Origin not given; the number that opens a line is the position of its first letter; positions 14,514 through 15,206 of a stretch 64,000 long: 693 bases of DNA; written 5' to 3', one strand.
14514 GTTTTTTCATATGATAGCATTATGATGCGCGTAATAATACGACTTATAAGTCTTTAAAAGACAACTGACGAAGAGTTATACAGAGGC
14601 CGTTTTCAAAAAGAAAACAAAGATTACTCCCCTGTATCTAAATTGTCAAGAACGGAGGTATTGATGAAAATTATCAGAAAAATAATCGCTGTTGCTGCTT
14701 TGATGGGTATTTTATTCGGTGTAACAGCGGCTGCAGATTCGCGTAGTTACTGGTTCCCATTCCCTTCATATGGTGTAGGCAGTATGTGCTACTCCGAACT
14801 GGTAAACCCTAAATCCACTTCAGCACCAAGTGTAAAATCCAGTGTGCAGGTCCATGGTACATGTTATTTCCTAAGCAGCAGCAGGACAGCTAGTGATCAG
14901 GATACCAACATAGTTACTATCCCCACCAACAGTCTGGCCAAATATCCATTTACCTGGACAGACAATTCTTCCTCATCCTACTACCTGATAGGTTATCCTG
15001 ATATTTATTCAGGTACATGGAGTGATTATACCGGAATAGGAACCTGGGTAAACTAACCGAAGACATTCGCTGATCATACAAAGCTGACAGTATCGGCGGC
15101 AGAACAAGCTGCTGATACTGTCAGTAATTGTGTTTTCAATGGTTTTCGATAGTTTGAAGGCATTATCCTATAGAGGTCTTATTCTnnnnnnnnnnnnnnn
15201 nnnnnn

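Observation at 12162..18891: AT-richer island A: RNPP-like regulator + exported peptide + Sec-secreted small protein + LanFEG/LanI-like set (candidate quorum-regulated bacteriocin-like locus)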

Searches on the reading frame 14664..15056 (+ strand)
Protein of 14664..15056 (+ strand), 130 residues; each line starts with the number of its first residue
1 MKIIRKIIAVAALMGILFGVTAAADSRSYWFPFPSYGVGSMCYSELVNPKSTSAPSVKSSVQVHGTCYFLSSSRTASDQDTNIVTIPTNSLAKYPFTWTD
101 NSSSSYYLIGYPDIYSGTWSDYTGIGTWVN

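Call 3: search_protein_families(library=pfam, proteins=[window:14664-15056:+], max_evalue=0.1)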
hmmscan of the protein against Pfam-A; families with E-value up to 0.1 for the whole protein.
window:14664-15056:+ (130 aa): 0 families

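Call 4: search_protein_families(library=ncbifam, proteins=[window:14664-15056:+], max_evalue=0.1)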
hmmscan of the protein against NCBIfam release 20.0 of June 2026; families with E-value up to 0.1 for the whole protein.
window:14664-15056:+ (130 aa): 0 families

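Call 7: find_homologous_proteins(query=window:14664-15056:+, max_evalue=0.01)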
Query window:14664-15056:+ (130 aa): 1 proteins with E <= 0.01 among 42 candidates.
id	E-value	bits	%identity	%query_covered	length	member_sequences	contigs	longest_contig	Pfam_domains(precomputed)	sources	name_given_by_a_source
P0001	8.1e-80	283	99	100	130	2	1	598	-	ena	-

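Call 8: find_encoding_contigs(protein=window:14664-15056:+, flank=10000, max_places=10)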
Protein window:14664-15056:+ (130 aa): 10 contigs read that carry it; 10 places shown.
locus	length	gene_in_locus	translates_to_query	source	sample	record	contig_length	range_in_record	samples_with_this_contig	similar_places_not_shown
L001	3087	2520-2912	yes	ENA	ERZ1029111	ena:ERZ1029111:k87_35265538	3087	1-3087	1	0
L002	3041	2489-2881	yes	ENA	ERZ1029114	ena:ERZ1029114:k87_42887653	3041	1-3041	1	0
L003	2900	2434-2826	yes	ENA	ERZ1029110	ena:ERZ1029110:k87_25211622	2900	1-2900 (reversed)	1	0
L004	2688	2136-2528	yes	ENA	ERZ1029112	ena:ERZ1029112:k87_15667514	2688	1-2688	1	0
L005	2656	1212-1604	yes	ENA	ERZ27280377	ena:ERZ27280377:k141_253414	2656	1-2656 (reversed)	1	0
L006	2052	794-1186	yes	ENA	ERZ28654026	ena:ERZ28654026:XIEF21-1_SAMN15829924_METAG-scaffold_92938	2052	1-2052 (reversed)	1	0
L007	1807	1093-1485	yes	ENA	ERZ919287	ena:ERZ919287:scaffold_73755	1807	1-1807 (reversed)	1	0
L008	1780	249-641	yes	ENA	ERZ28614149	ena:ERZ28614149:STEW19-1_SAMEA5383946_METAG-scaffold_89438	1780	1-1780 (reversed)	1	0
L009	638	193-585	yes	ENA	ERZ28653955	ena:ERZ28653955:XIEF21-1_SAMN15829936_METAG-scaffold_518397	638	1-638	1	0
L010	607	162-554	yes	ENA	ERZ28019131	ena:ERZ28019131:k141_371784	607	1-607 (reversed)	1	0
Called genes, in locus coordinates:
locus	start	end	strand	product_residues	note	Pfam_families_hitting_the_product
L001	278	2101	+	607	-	PF01381:HTH_3 (faint)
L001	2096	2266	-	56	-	-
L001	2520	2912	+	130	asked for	-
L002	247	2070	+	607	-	PF01381:HTH_3 (faint)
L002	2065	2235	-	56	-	-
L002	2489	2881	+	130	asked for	-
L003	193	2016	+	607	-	PF01381:HTH_3 (faint)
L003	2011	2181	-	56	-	-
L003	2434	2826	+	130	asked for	-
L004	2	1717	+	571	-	?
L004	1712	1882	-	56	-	-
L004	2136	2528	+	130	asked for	-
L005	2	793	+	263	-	?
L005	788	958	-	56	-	-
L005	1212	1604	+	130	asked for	-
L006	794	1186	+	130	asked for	-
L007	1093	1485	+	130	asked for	-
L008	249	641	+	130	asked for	-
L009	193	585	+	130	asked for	-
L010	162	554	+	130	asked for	-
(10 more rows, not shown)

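Call 10: search_protein_families(library=padloc, proteins=[window:14664-15056:+], max_evalue=0.1)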
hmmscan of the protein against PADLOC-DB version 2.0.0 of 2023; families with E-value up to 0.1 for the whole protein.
window:14664-15056:+ (130 aa): 0 families

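Call 11: search_protein_families(library=phrogs, proteins=[window:14664-15056:+], max_evalue=0.1)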
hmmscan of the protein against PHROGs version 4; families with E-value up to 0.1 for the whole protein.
window:14664-15056:+ (130 aa): 1 family
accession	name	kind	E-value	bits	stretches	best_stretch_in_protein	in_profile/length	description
phrog_27179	-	unknown function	9.1e-05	23.6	1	23-74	10-63/70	-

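Call 18: search_protein_representatives(protein=window:14664-15056:+)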
Query: 130 residues. Proteins with E-value up to 0.001 (for the whole library): 21; up to 1e-10: 3; up to 1e-30: 1. The best 21 are listed.
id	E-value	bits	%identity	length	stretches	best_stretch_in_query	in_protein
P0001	2.6e-80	283.3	99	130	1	1-130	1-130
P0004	8.5e-13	65.0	33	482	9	10-46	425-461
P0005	3.3e-12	63.1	37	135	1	1-128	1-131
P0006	1.6e-09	54.4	38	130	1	2-129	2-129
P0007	1.6e-08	51.2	31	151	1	8-130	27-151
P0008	2.4e-08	50.6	36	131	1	6-129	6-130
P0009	4.5e-08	49.7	31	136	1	6-129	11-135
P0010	7.8e-08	48.9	45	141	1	6-128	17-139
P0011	5.3e-07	46.2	37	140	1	10-128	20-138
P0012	1.6e-06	44.7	32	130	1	2-130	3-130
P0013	2.5e-06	44.1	40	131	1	1-128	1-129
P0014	1.4e-05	41.6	34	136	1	13-128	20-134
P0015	1.7e-05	41.4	29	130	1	2-129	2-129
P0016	2.9e-05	40.6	38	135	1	6-127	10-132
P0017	3.2e-05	40.5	31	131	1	7-130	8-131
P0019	6.2e-05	39.6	31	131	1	4-128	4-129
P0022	7.5e-04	36.1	32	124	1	14-128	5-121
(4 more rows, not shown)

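Call 22: find_homologous_proteins(query=A2, max_evalue=0.001)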
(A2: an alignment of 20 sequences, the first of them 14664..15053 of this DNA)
Query A2 (20 sequences) (130 aa, profile of the alignment): 5 proteins with E <= 0.001 among 1561 candidates.
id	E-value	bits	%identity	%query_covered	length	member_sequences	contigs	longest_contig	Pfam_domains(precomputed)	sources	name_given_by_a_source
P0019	4.1e-40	155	29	98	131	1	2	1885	-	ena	-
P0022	1.1e-34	137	30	90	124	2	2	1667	-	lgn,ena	-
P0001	3.1e-33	133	99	100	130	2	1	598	-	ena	-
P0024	4.5e-32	129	30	95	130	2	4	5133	-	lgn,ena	-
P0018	8.8e-30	122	27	100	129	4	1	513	-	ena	-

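Call 24: find_encoding_contigs(protein=P0024, flank=10000, max_places=6)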
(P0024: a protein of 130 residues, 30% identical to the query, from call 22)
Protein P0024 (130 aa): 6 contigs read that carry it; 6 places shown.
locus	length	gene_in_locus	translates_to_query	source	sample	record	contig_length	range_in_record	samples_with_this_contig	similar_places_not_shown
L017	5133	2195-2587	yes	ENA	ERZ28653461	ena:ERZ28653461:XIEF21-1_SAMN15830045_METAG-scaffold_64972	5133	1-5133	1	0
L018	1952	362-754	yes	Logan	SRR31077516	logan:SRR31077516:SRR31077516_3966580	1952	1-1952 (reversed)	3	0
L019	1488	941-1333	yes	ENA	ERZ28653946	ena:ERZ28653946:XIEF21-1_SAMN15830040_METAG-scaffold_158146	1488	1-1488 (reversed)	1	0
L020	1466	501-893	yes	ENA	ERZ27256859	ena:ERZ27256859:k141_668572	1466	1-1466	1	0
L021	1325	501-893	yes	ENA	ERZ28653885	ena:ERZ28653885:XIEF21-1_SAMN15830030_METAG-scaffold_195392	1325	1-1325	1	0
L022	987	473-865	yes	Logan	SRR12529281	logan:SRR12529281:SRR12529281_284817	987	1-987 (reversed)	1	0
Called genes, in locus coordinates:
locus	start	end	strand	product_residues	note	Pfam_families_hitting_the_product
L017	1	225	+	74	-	?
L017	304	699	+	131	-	-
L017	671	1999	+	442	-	-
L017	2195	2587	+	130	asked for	-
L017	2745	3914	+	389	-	-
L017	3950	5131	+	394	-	?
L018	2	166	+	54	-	?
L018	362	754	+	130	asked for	-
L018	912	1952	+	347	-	?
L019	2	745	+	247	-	?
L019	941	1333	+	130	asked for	-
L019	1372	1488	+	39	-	?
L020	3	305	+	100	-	?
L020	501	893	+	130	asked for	-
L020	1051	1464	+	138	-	?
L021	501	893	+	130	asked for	-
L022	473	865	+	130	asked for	-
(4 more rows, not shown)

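Call 27: find_encoding_contigs(protein=P0019, flank=10000, max_places=6)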
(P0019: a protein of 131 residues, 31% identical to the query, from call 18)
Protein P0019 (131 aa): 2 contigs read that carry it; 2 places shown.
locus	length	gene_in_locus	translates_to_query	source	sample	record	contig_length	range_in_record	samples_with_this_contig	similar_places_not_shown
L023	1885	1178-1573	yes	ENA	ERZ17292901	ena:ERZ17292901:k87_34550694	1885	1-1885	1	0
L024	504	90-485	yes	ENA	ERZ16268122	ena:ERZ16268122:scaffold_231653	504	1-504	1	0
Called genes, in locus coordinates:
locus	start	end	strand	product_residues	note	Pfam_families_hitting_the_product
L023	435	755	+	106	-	PF01906:YbjQ_1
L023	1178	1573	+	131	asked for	-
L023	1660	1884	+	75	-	?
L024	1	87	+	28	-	?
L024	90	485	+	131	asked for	-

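Call 28: find_encoding_contigs(protein=P0022, flank=10000, max_places=6)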
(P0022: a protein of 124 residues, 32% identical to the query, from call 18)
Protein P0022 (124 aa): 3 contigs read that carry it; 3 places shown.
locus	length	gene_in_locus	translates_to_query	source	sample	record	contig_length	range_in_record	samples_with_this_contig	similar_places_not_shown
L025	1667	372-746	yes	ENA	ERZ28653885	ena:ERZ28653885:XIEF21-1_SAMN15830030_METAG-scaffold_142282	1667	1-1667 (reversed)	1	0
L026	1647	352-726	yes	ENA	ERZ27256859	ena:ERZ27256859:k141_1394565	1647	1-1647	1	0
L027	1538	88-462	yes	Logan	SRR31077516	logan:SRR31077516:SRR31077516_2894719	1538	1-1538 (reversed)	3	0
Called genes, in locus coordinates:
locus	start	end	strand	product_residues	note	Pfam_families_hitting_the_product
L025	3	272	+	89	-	?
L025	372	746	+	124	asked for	-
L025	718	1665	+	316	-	?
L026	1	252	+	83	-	?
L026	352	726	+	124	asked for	-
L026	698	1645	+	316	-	?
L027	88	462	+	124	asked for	-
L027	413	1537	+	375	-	?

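Call 39: find_related_loci(query=A6, collection=genome_contigs, flank=10000)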
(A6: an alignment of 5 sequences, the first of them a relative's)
Query A6 (130 aa) in genome_contigs; peptide patterns used: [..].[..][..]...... (x = any residue, [..] = any of these).
24 stretches matched a pattern; 5 encode a relative of the query (tblastn E <= 1e-3); 5 distinct loci.
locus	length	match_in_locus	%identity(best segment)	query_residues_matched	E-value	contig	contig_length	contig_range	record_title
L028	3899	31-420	36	1-129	2e-18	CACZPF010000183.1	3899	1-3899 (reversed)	MAG: uncultured Lachnospiraceae bacterium isolate RUG12824 genome assembly, contig: RUG12824_asm_183, whole genome shotg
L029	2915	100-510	41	1-130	2e-17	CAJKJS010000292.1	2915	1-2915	MAG TPA_asm: uncultured Ruminococcaceae bacterium isolate ERR1600698-bin.13 genome assembly, contig: NODE_18799_length_2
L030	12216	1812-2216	37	1-128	7e-15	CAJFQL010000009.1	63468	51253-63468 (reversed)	Candidatus Heritagella caecorum isolate Chicken_12_mag_185 genome assembly, contig: MAGpy_11413_12_idba_bin_185_fascaffo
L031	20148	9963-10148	46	67-129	2e-12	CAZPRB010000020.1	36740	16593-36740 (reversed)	MAG TPA_asm: uncultured Acetatifactor sp. isolate SRP350583_co2_358 genome assembly, contig: NODE_1430_length_36740_cov_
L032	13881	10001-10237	34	45-130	3e-7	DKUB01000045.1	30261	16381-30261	MAG TPA_asm: Lachnoclostridium sp. UBA7215 UBA7215_contig_8127, whole genome shotgun sequence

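Call 43: predict_structure(alignment_id=A2)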
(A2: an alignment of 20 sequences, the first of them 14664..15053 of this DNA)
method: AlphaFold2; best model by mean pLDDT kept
length: 130 residues; sequences in the alignment: 20
mean_pLDDT: 86.9   pTM: 0.75
mean pLDDT of the five models: 86.9, 85.0, 83.9, 82.0, 81.3
residues with pLDDT >= 90: 71; 70-90: 47; 50-70: 12; < 50: 0
segments of 3 or more residues with pLDDT < 50: none
pLDDT, mean of each block of 10 residues (from residue 1): 77 71 83 87 91 88 91 91 94 92 86 87 92
secondary structure, 60 per line:
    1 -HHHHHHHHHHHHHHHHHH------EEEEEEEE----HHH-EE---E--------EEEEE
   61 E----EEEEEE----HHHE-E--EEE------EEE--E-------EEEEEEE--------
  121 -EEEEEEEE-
elements in order: H2-19 E26-33 E56-61 E66-71 E84-86 E93-95 E106-112 E122-129

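Call 47: fold_search(model_id=the predicted structure, library=pdb)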
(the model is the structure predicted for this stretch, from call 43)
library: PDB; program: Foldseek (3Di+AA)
matches with E <= 10: 1272; with E <= 0.001: 0
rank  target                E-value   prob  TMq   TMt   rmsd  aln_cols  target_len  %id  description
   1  3x0t_A                8.7e-03  1.00  0.46  0.52   5.3       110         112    9  Crystal structure of PirA (released 2015-08-26)
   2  3x0t_B                8.7e-03  1.00  0.45  0.52   7.0       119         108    9  Crystal structure of PirA (released 2015-08-26)
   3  7fcn_A                1.6e-02  1.00  0.48  0.59   4.6       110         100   11  Crystal strcture of PirA insecticidal protein from Photorhabdus akhurstii (released 2022-07-20)
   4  3bb6_B                1.6e-02  0.97  0.35  0.38   6.4       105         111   17  Crystal structure of the P64488 protein from E.coli (strain K12). Northeast Structural Genomics Consortium target ER59 (released 2007-11-20)
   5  2waa                  1.8e-02  0.93  0.34  0.16   8.1       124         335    7  Structure of a family two carbohydrate esterase from Cellvibrio japonicus (released 2009-03-24)
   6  8xmz_A                2.0e-02  0.99  0.39  0.38   9.7       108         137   12  Crystal structure of a novel porphyran-binding carbohydrate binding module (released 2024-01-17)
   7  3bb6_A                2.3e-02  0.85  0.30  0.34  10.0       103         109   13  Crystal structure of the P64488 protein from E.coli (strain K12). Northeast Structural Genomics Consortium target ER59 (released 2007-11-20)
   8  3bb6_C                2.5e-02  0.94  0.35  0.39   7.2       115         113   16  Crystal structure of the P64488 protein from E.coli (strain K12). Northeast Structural Genomics Consortium target ER59 (released 2007-11-20)
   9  8v38_A                3.0e-02  0.99  0.47  0.13   5.0       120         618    7  Structure of the human systemic RNAi defective transmembrane protein 1 (hSIDT1) (released 2024-06-26)
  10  3bb6_D                3.5e-02  0.93  0.34  0.40   6.7       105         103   17  Crystal structure of the P64488 protein from E.coli (strain K12). Northeast Structural Genomics Consortium target ER59 (released 2007-11-20)
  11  4jdm_A                3.7e-02  0.80  0.32  0.21   8.7       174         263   13  Secreted Chlamydial Protein PGP3, full-length (released 2013-06-05)
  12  8ebb_B                3.9e-02  0.93  0.38  0.31   5.6       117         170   12  Crystal structure of SIX6 from Fusarium oxysporum f. sp. lycopersici (released 2023-06-21)
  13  9i0y_0                4.1e-02  0.77  0.32  0.35   8.5       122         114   13  Recombinant Ena2A fibers (released 2025-03-12)
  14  9i0y_a                4.3e-02  0.75  0.32  0.35   8.5       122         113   13  Recombinant Ena2A fibers (released 2025-03-12)
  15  1o8s_A                4.5e-02  0.98  0.46  0.45   5.8       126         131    9  Structure of CsCBM6-3 from Clostridium stercorarium in complex with cellobiose (released 2003-03-13)
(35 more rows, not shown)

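Call 51: search_solved_structures(query=A2, max_evalue=1)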
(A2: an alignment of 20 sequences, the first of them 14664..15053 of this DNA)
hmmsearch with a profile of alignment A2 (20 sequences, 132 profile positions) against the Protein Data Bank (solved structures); distinct sequences matched with E-value up to 1: 1.
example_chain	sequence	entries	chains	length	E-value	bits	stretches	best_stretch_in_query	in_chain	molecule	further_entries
3h9m_A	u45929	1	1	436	0.57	13.7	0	26-90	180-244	p-aminobenzoate synthetase, component I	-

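Call 54: search_protein_families(library=pfam, proteins=[L032:10319-11410:+, L028:513-1700:+, L030:4630-5805:+, L030:453-1580:+, L028:1700-2455:+, L028:2445-3311:+, L032:8049-9380:-], max_evalue=1)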
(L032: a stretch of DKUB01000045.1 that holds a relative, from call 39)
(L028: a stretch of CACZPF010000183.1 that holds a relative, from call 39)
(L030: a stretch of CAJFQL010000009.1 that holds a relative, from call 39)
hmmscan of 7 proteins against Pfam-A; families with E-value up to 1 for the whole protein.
L032:10319-11410:+ (364 aa): 2 families
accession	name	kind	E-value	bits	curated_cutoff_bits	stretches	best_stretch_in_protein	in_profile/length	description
PF12240.13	Angiomotin_C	-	0.031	14.3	23.5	1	159-195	68-108/200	Angiomotin C terminal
PF19499.4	DUF6034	-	0.18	11.1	27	0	1-39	1-37/481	Family of unknown function (DUF6034)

L028:513-1700:+ (396 aa): 1 family
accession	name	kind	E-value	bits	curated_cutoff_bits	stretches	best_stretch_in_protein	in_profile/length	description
PF08139.17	LPAM_1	-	0.71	10.9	20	0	1-18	1-17/18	Prokaryotic membrane lipoprotein lipid attachment site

L030:4630-5805:+ (392 aa): 1 family
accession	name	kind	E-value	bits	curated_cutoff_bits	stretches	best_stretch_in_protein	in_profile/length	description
PF09648.15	YycI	-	0.086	12.8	29.7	1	229-356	115-225/232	YycI protein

L030:453-1580:+ (376 aa): 1 family
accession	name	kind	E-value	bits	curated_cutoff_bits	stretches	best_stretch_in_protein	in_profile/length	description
PF20625.3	WW_USP8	-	0.32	11.4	23.8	0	112-123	11-22/33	USP8 WW domain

L028:1700-2455:+ (252 aa): 0 families

L028:2445-3311:+ (289 aa): 0 families

L032:8049-9380:- (443 aa): 3 families
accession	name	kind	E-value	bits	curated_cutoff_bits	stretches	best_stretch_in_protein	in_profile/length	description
PF14501.12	HATPase_c_5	-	9.8e-19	67.6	22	1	319-427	2-101/102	GHKL domain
PF02518.31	HATPase_c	-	3e-05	24.9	26.4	1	321-418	4-97/111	Histidine kinase-, DNA gyrase B-, and HSP90-like ATPase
PF01920.25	Prefoldin_2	-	0.3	11.5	27.6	1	222-271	4-53/106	Prefoldin subunit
